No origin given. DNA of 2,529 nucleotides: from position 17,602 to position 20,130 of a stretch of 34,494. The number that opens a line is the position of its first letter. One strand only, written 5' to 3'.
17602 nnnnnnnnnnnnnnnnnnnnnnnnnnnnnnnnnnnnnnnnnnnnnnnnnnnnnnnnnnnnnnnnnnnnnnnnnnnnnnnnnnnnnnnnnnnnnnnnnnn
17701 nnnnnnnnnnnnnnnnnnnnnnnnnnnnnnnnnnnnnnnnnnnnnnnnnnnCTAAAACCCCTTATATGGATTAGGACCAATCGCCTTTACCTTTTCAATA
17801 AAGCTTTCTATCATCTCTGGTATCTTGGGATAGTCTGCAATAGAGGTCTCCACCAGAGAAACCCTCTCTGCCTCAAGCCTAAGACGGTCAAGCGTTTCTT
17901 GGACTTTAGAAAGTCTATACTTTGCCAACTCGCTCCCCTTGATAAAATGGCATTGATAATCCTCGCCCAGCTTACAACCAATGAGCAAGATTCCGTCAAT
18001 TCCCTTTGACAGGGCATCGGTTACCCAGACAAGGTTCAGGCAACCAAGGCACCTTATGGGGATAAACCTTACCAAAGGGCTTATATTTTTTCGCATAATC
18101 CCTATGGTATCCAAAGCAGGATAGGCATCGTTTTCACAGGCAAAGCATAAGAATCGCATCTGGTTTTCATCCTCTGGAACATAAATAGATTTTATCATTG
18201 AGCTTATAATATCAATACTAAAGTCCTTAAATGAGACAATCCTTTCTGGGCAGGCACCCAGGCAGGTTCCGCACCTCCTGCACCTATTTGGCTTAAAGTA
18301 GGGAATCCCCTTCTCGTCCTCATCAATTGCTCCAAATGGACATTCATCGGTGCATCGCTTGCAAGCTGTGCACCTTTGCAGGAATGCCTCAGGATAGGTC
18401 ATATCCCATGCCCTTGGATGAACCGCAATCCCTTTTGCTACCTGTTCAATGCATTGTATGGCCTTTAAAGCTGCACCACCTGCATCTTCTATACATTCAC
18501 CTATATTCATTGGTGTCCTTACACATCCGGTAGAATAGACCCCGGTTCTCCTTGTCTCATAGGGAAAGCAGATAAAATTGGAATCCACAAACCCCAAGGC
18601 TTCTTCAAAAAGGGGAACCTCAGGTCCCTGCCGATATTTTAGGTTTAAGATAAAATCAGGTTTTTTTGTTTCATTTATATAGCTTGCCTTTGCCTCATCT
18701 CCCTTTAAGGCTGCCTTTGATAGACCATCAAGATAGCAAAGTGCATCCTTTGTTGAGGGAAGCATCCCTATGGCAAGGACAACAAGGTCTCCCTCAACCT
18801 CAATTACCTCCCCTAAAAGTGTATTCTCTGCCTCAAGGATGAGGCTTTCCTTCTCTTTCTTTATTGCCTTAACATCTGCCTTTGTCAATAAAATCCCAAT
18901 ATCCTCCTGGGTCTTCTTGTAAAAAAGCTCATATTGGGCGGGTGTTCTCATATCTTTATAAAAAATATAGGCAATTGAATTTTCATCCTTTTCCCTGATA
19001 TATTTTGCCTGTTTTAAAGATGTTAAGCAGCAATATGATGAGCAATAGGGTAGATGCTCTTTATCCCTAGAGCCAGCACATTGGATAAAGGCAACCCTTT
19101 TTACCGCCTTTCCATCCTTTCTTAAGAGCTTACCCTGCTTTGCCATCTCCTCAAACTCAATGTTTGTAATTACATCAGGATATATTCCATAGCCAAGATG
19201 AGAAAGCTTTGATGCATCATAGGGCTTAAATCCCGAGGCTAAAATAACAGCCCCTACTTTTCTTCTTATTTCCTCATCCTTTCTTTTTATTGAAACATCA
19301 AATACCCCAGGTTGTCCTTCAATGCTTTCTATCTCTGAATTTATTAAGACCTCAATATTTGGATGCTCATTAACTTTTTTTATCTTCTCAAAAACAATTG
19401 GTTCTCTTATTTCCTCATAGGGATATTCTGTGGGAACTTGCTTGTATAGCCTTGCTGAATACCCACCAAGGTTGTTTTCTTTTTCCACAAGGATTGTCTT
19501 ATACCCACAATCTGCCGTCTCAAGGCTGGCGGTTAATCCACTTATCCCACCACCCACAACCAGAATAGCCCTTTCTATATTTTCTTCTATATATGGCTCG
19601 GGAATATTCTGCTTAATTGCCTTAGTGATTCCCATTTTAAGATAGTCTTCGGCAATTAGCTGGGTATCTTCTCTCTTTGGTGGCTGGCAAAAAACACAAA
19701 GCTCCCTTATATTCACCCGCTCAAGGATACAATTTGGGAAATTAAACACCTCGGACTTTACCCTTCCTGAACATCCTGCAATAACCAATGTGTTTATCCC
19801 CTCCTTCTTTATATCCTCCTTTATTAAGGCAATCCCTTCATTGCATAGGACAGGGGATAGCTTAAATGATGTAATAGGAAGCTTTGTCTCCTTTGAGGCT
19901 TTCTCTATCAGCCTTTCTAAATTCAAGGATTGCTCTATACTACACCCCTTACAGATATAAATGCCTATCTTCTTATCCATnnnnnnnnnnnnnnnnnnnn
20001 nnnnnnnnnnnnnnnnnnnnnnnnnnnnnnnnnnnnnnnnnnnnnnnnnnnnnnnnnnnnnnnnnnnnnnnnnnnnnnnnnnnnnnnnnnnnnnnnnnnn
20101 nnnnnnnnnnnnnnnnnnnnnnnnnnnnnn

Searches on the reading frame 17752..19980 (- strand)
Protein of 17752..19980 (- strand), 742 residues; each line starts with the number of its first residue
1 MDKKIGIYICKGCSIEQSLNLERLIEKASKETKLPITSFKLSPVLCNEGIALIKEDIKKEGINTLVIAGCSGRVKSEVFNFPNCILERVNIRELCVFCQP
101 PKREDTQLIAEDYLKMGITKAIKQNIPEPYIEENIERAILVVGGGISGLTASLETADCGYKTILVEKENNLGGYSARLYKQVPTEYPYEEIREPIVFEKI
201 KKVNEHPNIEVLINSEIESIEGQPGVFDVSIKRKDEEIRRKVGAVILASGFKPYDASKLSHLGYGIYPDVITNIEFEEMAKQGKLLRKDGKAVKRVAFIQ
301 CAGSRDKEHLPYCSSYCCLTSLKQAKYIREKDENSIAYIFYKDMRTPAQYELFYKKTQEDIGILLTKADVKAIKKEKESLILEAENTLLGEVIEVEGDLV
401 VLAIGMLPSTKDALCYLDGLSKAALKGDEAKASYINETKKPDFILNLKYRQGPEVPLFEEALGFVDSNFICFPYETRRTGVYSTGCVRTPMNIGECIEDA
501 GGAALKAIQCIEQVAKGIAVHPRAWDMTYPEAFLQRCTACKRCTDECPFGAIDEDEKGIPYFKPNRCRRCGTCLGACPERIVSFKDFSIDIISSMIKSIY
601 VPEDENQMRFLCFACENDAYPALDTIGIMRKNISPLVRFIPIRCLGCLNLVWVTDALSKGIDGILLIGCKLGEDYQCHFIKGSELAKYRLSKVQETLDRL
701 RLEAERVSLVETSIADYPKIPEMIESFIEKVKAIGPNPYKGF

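Call 5: search_protein_families(library=pfam, proteins=[window:17752-19980:-], max_evalue=0.01)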
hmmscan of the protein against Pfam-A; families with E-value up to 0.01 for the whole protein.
window:17752-19980:- (742 aa): 18 families
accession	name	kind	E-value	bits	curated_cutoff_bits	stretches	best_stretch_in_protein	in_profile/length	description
PF02662.21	FlpD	-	2.2e-36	125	22.3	1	611-735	2-123/123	Methyl-viologen-reducing hydrogenase, delta subunit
PF07992.20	Pyr_redox_2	-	8.1e-14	52.2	26.1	1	139-256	3-114/291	Pyridine nucleotide-disulphide oxidoreductase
PF13187.11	Fer4_9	-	3.8e-08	33.7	27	1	536-580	1-50/52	4Fe-4S dicluster domain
PF12837.12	Fer4_6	-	1.1e-07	31.8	25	2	559-580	1-22/24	4Fe-4S binding domain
PF00037.32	Fer4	-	2.4e-07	30.7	21.1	2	536-553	7-24/24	4Fe-4S binding domain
PF12838.12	Fer4_7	-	4.6e-07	30.7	27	1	536-580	1-51/52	4Fe-4S dicluster domain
PF12831.13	FAD_oxidored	-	7.4e-07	29.2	27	1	139-177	2-40/416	FAD dependent oxidoreductase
PF00890.30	FAD_binding_2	-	8.2e-07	29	20.4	1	139-176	2-39/414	FAD binding domain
PF13237.11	Fer4_10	-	1.6e-06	28.3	25.5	2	535-578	7-53/53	4Fe-4S dicluster domain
PF01266.30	DAO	-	1.9e-06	28.1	27.9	1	139-190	2-55/353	FAD dependent oxidoreductase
PF12797.12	Fer4_2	-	5.8e-06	26.4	24.5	2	559-579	2-22/22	4Fe-4S binding domain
PF13450.12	NAD_binding_8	-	1e-05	26.2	21.9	1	141-176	1-36/68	NAD(P)-binding Rossmann-like domain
PF13484.11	Fer4_16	-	4e-05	24.7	30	1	536-555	1-20/66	4Fe-4S double cluster binding domain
PF13738.12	Pyr_redox_3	-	4.6e-05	23.3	30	1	136-253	164-269/305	Pyridine nucleotide-disulphide oxidoreductase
PF13183.11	Fer4_8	-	4.7e-05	24.3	27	1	530-550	47-67/68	4Fe-4S dicluster domain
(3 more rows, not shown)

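Call 6: search_protein_families(library=ncbifam, proteins=[window:17752-19980:-], max_evalue=0.01)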
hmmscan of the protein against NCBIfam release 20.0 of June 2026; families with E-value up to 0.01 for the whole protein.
window:17752-19980:- (742 aa): 86 families (the best 25 are shown)
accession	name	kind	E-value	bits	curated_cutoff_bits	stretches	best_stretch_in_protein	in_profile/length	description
NF040770.1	hetero_SS_HdrA2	exception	6.4e-122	408.1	1100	3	473-737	522-774/777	CoB-CoM heterodisulfide reductase HdrA2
NF041891.1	hdrA_Methbact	equivalog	1e-77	262.1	1300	3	229-410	302-490/762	ferredoxin:CoB-CoM heterodisulfide reductase subunit HdrA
NF041778.1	hetero_SS_HdrA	equivalog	3.4e-75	253.3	1400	3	233-410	319-504/771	ferredoxin:CoB-CoM heterodisulfide reductase subunit HdrA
NF045873.1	F420_non_VhuD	exception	6.2e-17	61.9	215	1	611-740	5-131/132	F420-non-reducing hydrogenase iron-sulfur subunit VhuD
NF038196.1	ferrodoxin_EFR1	subfamily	1.1e-07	32.2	75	1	535-586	184-233/242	EFR1 family ferrodoxin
TIGR02179.1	PorD_KorD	subfamily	1.1e-07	31.9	60.05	1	521-582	11-72/78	2-oxoacid:acceptor oxidoreductase, delta subunit, pyruvate/2-ketoisovalerate family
NF058577.1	FdxA_fam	equivalog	1.1e-07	31.9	65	1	535-578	7-49/52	4Fe-4S ferredoxin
TIGR01292.1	TRX_reduct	equivalog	1.5e-07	30.5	343.45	1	200-254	183-239/300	thioredoxin-disulfide reductase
NF045874.1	Vhu_polyferre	exception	4.3e-07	29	600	1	534-584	29-78/381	F420-non-reducing hydrogenase associated-polyferredoxin VhuB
TIGR02700.1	flavo_MJ0208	hypoth_equivalog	4.4e-07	29.4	251.35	1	535-582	148-194/234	dihydromethanopterin reductase (acceptor)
TIGR01350.1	lipoamide_DH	equivalog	6.3e-07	28.5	408.8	1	139-173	4-37/461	dihydrolipoyl dehydrogenase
NF005505.0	PRK07118.1-4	equivalog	9.7e-07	28.5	378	1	537-586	143-192/265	Fe-S cluster domain-containing protein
TIGR00402.1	napF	equivalog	1.3e-06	28.4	102.2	1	530-587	30-89/149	ferredoxin-type protein NapF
NF041836.1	rnfB_Methano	equivalog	1.4e-06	28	445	1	537-588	143-194/265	Rnf electron transport complex subunit RnfB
NF004789.0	PRK06134.1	subfamily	1.4e-06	27.1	747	1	133-176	9-52/581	FAD-dependent oxidoreductase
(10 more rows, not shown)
